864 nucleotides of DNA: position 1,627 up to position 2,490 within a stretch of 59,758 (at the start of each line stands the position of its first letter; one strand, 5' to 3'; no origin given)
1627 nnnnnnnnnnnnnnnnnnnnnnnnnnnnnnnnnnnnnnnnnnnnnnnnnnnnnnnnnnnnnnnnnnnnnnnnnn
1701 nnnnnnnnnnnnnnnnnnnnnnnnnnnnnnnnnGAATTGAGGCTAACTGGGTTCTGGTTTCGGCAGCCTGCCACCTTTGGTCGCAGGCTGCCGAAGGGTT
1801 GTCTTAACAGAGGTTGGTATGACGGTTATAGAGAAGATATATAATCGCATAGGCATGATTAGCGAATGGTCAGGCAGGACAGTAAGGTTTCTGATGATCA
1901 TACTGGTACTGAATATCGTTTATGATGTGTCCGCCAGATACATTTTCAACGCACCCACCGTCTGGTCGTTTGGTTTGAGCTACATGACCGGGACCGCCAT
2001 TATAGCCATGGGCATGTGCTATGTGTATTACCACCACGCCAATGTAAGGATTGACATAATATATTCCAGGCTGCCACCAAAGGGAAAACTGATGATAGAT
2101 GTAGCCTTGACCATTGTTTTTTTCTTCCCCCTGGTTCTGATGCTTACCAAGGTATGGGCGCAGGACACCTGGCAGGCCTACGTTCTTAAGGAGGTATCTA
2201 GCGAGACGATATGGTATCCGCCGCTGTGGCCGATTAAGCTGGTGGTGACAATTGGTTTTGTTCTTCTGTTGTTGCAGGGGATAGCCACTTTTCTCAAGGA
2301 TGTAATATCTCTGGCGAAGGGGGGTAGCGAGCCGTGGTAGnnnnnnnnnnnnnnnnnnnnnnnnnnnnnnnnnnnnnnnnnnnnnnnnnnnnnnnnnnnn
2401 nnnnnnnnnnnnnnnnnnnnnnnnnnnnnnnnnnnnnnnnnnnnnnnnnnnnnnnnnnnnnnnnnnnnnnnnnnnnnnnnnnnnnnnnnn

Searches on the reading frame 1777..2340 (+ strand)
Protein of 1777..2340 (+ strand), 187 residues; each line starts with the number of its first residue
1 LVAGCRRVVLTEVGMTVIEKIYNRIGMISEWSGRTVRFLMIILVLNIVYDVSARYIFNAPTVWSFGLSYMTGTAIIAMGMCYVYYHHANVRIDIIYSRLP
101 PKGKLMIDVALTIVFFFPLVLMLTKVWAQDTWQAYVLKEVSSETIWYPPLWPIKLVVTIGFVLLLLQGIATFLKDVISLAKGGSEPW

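Call 23: search_protein_families(library=pfam, proteins=[window:1777-2340:+], max_evalue=1e-12)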
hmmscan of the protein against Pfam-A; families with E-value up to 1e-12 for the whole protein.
window:1777-2340:+ (187 aa): 1 family
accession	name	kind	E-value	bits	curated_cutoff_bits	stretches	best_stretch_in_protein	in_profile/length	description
PF04290.18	DctQ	-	3.8e-22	79.1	28.3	1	43-175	1-129/132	Tripartite ATP-independent periplasmic transporters, DctQ component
